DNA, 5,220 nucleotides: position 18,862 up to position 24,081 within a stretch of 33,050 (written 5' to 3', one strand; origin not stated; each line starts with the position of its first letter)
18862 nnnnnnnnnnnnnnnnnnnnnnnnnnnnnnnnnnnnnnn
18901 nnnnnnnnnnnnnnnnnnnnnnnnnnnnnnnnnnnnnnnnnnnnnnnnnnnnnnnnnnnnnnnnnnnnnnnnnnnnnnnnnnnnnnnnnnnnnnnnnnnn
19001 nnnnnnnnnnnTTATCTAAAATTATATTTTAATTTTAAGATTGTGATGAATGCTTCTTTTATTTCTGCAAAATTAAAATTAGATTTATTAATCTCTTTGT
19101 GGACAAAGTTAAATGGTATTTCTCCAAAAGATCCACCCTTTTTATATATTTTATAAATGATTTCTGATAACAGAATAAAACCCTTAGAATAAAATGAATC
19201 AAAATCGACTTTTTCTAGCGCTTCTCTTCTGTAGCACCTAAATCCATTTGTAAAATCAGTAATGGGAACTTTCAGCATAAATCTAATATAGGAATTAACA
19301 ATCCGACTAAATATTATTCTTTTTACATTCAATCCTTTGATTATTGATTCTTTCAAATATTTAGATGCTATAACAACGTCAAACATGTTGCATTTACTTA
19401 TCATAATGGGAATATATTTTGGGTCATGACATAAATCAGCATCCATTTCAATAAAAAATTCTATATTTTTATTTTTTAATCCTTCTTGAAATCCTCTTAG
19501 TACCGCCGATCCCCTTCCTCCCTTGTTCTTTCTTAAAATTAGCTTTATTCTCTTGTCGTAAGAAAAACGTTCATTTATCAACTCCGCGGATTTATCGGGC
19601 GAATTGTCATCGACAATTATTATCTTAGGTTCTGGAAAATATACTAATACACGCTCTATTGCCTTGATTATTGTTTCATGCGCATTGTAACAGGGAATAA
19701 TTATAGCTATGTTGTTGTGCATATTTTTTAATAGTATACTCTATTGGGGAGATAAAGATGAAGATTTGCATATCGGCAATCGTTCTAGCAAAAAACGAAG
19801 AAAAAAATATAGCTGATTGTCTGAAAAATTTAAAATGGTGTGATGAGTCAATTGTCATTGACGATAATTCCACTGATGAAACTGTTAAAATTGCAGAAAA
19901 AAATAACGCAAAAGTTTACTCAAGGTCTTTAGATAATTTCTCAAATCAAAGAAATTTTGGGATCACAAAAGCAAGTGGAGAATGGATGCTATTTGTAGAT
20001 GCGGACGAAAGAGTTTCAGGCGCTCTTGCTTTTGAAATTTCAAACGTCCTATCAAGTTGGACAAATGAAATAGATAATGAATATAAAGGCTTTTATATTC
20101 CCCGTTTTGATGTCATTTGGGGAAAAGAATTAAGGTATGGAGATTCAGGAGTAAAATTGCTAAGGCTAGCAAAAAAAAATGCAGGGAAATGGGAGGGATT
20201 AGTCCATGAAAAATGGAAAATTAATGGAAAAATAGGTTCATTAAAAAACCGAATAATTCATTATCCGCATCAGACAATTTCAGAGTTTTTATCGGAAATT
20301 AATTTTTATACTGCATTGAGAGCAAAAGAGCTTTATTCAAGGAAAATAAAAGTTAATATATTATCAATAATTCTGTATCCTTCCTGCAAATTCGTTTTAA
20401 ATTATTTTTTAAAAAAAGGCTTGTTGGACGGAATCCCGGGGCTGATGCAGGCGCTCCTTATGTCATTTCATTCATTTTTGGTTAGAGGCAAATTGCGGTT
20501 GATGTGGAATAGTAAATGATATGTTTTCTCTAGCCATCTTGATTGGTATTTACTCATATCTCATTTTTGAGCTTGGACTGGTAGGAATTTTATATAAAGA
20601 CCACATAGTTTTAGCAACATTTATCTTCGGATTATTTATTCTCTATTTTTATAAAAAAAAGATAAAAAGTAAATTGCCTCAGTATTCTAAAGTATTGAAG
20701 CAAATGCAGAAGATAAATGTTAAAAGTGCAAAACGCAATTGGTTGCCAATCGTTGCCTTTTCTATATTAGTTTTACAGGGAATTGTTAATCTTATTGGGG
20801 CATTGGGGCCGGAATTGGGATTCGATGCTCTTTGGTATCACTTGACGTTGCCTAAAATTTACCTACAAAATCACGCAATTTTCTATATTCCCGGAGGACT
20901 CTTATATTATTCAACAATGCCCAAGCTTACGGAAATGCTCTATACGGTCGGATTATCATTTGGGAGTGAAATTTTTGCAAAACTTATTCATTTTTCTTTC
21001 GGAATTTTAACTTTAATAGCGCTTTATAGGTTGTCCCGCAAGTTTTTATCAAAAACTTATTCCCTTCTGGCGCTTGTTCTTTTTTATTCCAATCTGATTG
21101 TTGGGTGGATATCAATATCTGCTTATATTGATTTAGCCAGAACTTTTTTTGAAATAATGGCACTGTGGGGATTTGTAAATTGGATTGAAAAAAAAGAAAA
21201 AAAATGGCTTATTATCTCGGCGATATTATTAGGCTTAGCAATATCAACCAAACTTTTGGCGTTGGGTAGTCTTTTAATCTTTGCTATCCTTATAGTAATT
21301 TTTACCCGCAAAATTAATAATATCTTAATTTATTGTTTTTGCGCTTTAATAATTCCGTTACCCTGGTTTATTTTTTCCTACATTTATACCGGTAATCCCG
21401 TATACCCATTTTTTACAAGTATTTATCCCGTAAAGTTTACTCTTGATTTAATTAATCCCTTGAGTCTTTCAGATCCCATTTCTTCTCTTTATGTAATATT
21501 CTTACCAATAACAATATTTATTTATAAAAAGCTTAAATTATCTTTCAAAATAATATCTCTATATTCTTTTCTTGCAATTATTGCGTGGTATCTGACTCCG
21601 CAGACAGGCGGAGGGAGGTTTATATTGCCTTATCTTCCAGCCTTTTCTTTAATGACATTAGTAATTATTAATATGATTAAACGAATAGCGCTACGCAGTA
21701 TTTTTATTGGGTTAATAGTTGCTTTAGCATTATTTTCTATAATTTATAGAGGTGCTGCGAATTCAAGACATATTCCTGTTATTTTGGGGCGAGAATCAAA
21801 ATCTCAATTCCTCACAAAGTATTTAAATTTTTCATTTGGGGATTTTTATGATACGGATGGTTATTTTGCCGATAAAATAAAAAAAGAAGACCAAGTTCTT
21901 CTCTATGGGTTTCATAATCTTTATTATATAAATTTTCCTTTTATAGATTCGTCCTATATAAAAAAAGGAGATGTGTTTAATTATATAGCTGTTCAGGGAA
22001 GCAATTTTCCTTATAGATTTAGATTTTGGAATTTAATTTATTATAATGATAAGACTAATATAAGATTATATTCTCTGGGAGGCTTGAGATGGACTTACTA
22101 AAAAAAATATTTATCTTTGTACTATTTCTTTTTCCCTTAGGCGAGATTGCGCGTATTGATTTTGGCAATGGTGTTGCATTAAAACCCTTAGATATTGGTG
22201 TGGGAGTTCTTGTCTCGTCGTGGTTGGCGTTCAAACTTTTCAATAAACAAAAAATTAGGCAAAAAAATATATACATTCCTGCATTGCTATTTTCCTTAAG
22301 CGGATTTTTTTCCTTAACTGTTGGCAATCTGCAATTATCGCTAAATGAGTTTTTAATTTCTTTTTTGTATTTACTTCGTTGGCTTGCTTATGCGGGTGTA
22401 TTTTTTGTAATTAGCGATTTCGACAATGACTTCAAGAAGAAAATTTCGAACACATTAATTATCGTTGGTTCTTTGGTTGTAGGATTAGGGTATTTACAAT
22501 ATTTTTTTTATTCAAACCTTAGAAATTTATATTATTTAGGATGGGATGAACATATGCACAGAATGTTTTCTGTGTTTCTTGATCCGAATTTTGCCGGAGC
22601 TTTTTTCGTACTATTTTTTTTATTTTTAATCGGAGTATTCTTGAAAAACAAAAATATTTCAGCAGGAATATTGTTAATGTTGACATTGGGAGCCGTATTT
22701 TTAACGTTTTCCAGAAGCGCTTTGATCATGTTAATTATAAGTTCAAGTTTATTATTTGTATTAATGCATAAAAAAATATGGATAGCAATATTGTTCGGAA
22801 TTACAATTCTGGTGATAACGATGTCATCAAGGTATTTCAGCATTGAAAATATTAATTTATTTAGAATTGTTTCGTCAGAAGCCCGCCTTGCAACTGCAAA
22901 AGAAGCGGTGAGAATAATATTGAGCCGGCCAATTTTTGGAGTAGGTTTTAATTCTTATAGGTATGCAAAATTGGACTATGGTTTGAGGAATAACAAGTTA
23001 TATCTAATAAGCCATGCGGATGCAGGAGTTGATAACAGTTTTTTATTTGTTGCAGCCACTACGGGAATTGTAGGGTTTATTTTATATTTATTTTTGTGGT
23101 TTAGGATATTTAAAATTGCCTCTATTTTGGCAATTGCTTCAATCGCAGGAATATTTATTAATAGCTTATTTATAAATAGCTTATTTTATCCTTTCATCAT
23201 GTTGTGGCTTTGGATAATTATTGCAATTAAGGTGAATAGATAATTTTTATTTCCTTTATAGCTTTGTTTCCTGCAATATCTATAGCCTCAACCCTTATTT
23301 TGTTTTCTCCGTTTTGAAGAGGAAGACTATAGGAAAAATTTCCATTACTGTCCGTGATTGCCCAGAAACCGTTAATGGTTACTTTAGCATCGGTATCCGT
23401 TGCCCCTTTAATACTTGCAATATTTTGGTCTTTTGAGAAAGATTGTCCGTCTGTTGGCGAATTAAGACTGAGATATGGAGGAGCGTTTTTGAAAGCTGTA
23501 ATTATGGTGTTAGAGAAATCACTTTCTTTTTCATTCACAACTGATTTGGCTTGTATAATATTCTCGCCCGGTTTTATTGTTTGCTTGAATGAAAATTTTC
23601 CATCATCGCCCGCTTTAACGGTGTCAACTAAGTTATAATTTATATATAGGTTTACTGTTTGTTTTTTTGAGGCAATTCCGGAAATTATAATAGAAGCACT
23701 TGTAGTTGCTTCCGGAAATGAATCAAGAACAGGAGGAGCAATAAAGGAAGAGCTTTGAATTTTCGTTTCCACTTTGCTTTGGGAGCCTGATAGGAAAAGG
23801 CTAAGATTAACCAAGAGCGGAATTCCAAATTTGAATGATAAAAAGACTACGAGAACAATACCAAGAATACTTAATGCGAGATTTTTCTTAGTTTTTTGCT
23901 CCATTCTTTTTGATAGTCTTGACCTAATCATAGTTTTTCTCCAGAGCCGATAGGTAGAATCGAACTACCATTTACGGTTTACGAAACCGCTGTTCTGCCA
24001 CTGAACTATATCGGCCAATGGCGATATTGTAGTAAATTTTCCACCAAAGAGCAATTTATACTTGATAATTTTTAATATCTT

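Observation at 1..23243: A 23-kb surface-glycan locus built around seven or more polytopic GT-C-like transferases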

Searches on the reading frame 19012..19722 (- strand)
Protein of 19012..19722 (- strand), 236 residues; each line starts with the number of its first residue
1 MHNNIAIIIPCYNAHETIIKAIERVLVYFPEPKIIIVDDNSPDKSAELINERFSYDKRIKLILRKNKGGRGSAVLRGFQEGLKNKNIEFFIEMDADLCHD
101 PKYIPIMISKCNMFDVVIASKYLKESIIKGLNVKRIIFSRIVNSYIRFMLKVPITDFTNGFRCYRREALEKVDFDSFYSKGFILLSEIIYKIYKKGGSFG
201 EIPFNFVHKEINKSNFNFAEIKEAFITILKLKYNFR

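Call 4: search_protein_families(library=pfam, proteins=[window:19012-19722:-], max_evalue=0.01)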
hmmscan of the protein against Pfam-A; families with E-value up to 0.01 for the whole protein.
window:19012-19722:- (236 aa): 3 families
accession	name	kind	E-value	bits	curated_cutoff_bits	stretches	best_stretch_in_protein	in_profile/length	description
PF00535.33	Glycos_transf_2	-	2.8e-25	89.6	23.3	1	7-172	2-167/168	Glycosyl transferase family 2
PF13641.12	Glyco_tranf_2_3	-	0.00012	22.6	27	1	5-105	3-105/230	Glycosyltransferase like family 2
PF10111.15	Glyco_tranf_2_2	-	0.0035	17.3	27.3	1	7-94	2-91/276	Glycosyltransferase like family 2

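Call 6: search_protein_families(library=ncbifam, proteins=[window:19012-19722:-], max_evalue=0.01)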
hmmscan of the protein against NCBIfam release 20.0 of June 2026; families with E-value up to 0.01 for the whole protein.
window:19012-19722:- (236 aa): 18 families
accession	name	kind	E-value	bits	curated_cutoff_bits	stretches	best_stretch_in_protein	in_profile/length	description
NF058614.1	PPMAGASynPpgS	equivalog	1.4e-15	57.3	370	1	6-214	3-204/226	polyprenyl-phospho-N-acetylgalactosaminyl synthase PpgS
NF007986.1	PRK10714.1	equivalog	4.5e-14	52.2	529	1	3-218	6-212/316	undecaprenyl-phosphate 4-deoxy-4-formamido-L-arabinose transferase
TIGR03937.1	PgaC_IcaA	equivalog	5.4e-13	48.7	422.3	1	3-110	45-149/407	poly-beta-1,6-N-acetyl-D-glucosamine synthase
NF047588.1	GlcsyltransPgfSStrep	equivalog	9.8e-13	48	500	1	5-172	3-167/308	glycosyltransferase PgfS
TIGR04182.1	glyco_TIGR04182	equivalog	1.1e-11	44.7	325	1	5-226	2-209/293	S-layer glycoprotein N-glycosyltransferase AglJ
NF047683.1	TeichurnBiosyTuaG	equivalog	5.9e-11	42.5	400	1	2-101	5-101/252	teichuronic acid biosynthesis protein TuaG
TIGR03469.1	HpnB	hypoth_equivalog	2.4e-08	33.4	379.25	1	4-123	45-172/386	hopene-associated glycosyltransferase HpnB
NF053846.1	glyco_with_XrtP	equivalog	1.4e-07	30.6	520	1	7-72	45-113/440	XrtP-associated glycosyltransferase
NF050050.1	ProtGlycPglI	equivalog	1.8e-07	30.8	500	1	4-112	3-109/306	GalNAc(5)-diNAcBac-PP-undecaprenol beta-1,3-glucosyltransferase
NF007482.0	PRK10073.1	equivalog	3e-06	26.5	423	1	3-78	6-81/334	glycosyltransferase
NF045692.1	OglycostaseCruG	equivalog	5.5e-06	25.6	600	1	4-117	42-160/386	2'-O-glycosyltransferase CruG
NF053739.1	GlytfEpsEBac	equivalog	1.6e-05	24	450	1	5-66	3-66/265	glycosyltransferase EpsE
TIGR04283.1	glyco_like_mftF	equivalog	6.5e-05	22.6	182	1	5-77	1-67/221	TIGR04283 family arsenosugar biosynthesis glycosyltransferase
TIGR04242.1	nodulat_NodC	equivalog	0.00019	20.5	550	1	4-110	49-155/395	chitooligosaccharide synthase NodC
NF041391.1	DPhHxTase_Halo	equivalog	0.00027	20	375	1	13-175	5-156/213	dolichyl-phosphate hexose transferase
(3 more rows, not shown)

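Call 72: search_solved_structures(query=window:19012-19722:-, max_evalue=0.01)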
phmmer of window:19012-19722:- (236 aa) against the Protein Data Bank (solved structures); distinct sequences matched with E-value up to 0.01: 13.
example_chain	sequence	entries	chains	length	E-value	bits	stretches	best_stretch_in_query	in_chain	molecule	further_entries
5mlz_A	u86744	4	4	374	4e-20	75.8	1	4-215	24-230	Dolichol monophosphate mannose synthase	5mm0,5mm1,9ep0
9bhc_C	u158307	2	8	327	5.9e-11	45.8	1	4-221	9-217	Undecaprenyl-phosphate 4-deoxy-4-formamido-L-arabinose transferase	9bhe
8vxh_A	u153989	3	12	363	7.8e-11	45.4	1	4-221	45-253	Undecaprenyl-phosphate 4-deoxy-4-formamido-L-arabinose transferase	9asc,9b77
9hwj_A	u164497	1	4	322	2.1e-10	43.9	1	4-221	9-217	Undecaprenyl-phosphate 4-deoxy-4-formamido-L-arabinose transferase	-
2z87_A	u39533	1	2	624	1.2e-09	41.5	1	5-100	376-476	Chondroitin synthase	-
2z86_A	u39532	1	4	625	1.2e-09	41.5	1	5-100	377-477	Chondroitin synthase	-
5ekp_C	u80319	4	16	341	5e-05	26.4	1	5-168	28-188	Uncharacterized glycosyltransferase sll0501 | Glycosyltransferase sll0501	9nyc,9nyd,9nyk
5eke_A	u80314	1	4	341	5e-05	26.4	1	5-168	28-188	Uncharacterized glycosyltransferase sll0501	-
9nye_A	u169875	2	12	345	5.2e-05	26.3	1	5-168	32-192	Glycosyltransferase sll0501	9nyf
3bcv_A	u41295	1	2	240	8.6e-05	25.6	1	4-79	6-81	Putative glycosyltransferase protein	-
8vh7_A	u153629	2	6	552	0.00075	22.5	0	5-103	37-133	Heparosan synthase B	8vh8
8viw_A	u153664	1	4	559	0.00078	22.5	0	5-103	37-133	Heparosan synthase B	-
5hea_A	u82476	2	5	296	0.0025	20.8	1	5-72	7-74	Putative glycosyltransferase (GalT1)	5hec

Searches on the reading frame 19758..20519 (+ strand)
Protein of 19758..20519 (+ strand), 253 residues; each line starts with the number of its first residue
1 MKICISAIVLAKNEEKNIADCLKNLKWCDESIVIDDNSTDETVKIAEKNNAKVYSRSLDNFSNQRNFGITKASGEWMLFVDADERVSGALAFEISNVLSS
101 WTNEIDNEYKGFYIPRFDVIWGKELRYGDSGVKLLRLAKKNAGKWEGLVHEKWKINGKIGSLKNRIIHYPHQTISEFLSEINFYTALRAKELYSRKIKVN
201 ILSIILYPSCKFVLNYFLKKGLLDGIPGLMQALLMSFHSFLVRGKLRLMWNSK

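Call 4: search_protein_families(library=pfam, proteins=[window:19758-20519:+], max_evalue=0.01)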
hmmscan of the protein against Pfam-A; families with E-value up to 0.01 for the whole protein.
window:19758-20519:+ (253 aa): 3 families
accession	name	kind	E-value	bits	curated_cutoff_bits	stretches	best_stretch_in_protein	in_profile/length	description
PF00535.33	Glycos_transf_2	-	4.7e-17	62.9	23.3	1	6-86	1-91/168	Glycosyl transferase family 2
PF10111.15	Glyco_tranf_2_2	-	8.7e-05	22.6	27.3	1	10-87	5-95/276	Glycosyltransferase like family 2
PF13704.12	Glyco_tranf_2_4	-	0.00049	21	27.5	1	26-84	16-82/98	Glycosyl transferase family 2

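Call 6: search_protein_families(library=ncbifam, proteins=[window:19758-20519:+], max_evalue=0.01)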
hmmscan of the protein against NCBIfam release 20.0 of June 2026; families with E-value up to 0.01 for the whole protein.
window:19758-20519:+ (253 aa): 12 families
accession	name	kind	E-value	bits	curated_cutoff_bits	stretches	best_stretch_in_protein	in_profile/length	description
TIGR04283.1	glyco_like_mftF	equivalog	6.6e-15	55.3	182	1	5-99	1-98/221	TIGR04283 family arsenosugar biosynthesis glycosyltransferase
TIGR04195.1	S_glycosyl_SunS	equivalog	3.2e-12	46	350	1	5-84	59-142/421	SunS family peptide S-glycosyltransferase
NF007482.0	PRK10073.1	equivalog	2.6e-08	33.2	423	1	5-88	8-100/334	glycosyltransferase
NF010496.0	PRK13915.1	equivalog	2.6e-06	26.7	262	1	4-83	32-126/307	glucosyl-3-phosphoglycerate synthase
TIGR04182.1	glyco_TIGR04182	equivalog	4.9e-05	22.9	325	1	8-84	5-83/293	S-layer glycoprotein N-glycosyltransferase AglJ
TIGR03965.1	mycofact_glyco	equivalog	8.2e-05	21.6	280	1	6-84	77-165/467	mycofactocin biosynthesis glycosyltransferase MftF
NF041875.1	EPS_EpsD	equivalog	0.00025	20.5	370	1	30-87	32-93/325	exopolysaccharide biosynthesis glycosyltransferase EpsD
TIGR03937.1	PgaC_IcaA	equivalog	0.00051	19.1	422.3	0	5-85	47-137/407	poly-beta-1,6-N-acetyl-D-glucosamine synthase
NF038302.1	EPS_HpsE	equivalog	0.0015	17.5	300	1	23-84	30-97/307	hormogonium polysaccharide biosynthesis glycosyltransferase HpsE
NF047683.1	TeichurnBiosyTuaG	equivalog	0.0019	17.9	400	1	14-85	17-98/252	teichuronic acid biosynthesis protein TuaG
NF038299.1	EPS_HpsN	equivalog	0.0037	16.3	425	1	18-87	20-95/317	hormogonium polysaccharide biosynthesis glycosyltransferase HpsN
NF050050.1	ProtGlycPglI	equivalog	0.0094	15.3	500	0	29-96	31-107/306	GalNAc(5)-diNAcBac-PP-undecaprenol beta-1,3-glucosyltransferase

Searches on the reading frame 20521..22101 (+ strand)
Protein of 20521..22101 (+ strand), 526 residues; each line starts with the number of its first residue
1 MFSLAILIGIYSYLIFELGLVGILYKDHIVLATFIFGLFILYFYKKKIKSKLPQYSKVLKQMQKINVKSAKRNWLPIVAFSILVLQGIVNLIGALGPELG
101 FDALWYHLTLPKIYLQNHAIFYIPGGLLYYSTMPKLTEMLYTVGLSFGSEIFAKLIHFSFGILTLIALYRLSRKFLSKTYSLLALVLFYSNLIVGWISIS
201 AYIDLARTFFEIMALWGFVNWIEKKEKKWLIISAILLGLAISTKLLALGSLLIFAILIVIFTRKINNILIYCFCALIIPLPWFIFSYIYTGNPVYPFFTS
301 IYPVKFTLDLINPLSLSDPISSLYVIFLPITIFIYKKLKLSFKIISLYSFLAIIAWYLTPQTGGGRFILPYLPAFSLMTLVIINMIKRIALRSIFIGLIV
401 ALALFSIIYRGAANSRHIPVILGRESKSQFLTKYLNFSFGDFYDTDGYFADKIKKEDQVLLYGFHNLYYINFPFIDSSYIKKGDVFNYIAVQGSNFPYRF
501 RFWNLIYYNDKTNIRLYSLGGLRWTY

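Call 4: search_protein_families(library=pfam, proteins=[window:20521-22101:+], max_evalue=0.01)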
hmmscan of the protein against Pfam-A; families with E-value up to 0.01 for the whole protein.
window:20521-22101:+ (526 aa): 2 families
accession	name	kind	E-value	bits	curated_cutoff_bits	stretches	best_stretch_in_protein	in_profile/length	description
PF13231.12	PMT_2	-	8.6e-09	36.2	26.1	1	154-283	25-158/160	Dolichyl-phosphate-mannose-protein mannosyltransferase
PF11028.14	TMEM260-like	-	0.00018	21.7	24.2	1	208-267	116-177/179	Protein O-mannosyl-transferase TMEM260-like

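Call 6: search_protein_families(library=ncbifam, proteins=[window:20521-22101:+], max_evalue=0.01)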
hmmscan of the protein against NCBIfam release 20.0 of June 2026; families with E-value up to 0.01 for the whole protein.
window:20521-22101:+ (526 aa): 2 families
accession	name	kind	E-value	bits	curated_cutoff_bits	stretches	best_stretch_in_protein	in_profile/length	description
NF047510.1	LIC_10190_fam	subfamily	4.4e-06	25.7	100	1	145-416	162-420/424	LIC_10190 family membrane protein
TIGR03663.1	TIGR03663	subfamily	0.00021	20.4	126.25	1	148-265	68-185/435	flippase activity-associated protein Agl23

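Call 11: search_solved_structures(query=window:20521-22101:+, max_evalue=1)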
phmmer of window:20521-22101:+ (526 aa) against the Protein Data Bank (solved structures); distinct sequences matched with E-value up to 1: 0.

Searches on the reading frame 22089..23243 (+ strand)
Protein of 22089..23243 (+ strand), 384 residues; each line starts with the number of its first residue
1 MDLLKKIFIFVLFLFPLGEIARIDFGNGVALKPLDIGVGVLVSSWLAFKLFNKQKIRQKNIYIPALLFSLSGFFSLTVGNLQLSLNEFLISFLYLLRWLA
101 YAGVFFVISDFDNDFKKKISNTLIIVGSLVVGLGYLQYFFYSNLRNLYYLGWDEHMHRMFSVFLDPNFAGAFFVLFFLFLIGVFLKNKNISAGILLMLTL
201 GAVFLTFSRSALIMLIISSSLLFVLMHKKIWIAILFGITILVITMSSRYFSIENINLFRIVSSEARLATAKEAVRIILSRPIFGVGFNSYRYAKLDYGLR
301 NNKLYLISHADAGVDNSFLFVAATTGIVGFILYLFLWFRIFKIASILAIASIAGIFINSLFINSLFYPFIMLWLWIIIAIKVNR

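Call 4: search_protein_families(library=pfam, proteins=[window:22089-23243:+], max_evalue=0.01)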
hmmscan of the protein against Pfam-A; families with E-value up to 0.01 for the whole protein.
window:22089-23243:+ (384 aa): 1 family
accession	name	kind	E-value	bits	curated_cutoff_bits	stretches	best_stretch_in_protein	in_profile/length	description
PF04932.20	Wzy_C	-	2.3e-16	60.4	31.7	1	195-334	2-149/149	O-Antigen ligase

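Call 6: search_protein_families(library=ncbifam, proteins=[window:22089-23243:+], max_evalue=0.01)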
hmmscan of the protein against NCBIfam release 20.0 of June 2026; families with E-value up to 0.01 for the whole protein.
window:22089-23243:+ (384 aa): 1 family
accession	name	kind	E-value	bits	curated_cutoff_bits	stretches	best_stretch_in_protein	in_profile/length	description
TIGR04370.1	glyco_rpt_poly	subfamily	2.1e-05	23.7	40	1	56-255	3-240/396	oligosaccharide repeat unit polymerase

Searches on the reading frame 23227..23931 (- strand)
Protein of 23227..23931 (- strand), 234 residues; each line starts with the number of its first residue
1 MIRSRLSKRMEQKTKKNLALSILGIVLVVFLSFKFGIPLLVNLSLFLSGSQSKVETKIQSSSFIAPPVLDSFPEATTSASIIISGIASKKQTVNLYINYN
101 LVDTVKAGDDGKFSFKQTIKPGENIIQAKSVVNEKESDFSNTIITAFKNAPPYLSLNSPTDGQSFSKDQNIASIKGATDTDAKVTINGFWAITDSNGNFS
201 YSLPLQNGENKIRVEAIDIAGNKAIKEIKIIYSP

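Call 4: search_protein_families(library=pfam, proteins=[window:23227-23931:-], max_evalue=0.01)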
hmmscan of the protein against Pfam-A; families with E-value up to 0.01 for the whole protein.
window:23227-23931:- (234 aa): 6 families
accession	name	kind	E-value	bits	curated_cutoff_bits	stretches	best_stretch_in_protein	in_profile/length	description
PF09136.16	Glucodextran_B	-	4.7e-17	62.1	27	1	152-230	1-79/83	Glucodextranase, domain B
PF17936.7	Big_6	-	5.3e-06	27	27.6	0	172-224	15-74/83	Bacterial Ig domain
PF19077.6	Big_13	-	3.5e-05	24.7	27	1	190-227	53-94/102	Bacterial Ig-like domain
PF12733.13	Cadherin-like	-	0.0032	18.3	24.2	0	172-221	29-76/89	Cadherin-like beta sandwich domain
PF17957.7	Big_7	-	0.0038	18.3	24.1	0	152-214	1-70/70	Bacterial Ig domain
PF07495.19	Y_Y_Y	-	0.0095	16.3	26.6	0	186-229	17-58/65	Y_Y_Y domain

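Call 54: search_protein_families(library=pfam, proteins=[window:23227-23931:-], max_evalue=1)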
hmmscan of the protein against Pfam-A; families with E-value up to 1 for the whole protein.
window:23227-23931:- (234 aa): 10 families
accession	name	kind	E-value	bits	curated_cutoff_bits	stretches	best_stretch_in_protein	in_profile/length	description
PF09136.16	Glucodextran_B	-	4.7e-17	62.1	27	2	152-230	1-79/83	Glucodextranase, domain B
PF17936.7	Big_6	-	5.3e-06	27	27.6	1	172-224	15-74/83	Bacterial Ig domain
PF19077.6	Big_13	-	3.5e-05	24.7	27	1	190-227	53-94/102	Bacterial Ig-like domain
PF12733.13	Cadherin-like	-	0.0032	18.3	24.2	1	172-221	29-76/89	Cadherin-like beta sandwich domain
PF17957.7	Big_7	-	0.0038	18.3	24.1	1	152-214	1-70/70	Bacterial Ig domain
PF07495.19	Y_Y_Y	-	0.0095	16.3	26.6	1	186-229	17-58/65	Y_Y_Y domain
PF13620.12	CarboxypepD_reg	-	0.03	15.1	32.3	0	181-217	16-57/82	Carboxypeptidase regulatory-like domain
PF14289.11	DUF4369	-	0.11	13.5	25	1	95-121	18-46/91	Domain of unknown function (DUF4369)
PF16370.11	MetallophosC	-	0.16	12.5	29.7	1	136-223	70-167/168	C terminal of Calcineurin-like phosphoesterase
PF06030.18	WxLIP_PGBD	-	0.3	11.6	27.3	1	173-230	34-90/121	WxL Interacting Protein, peptidoglycan binding domain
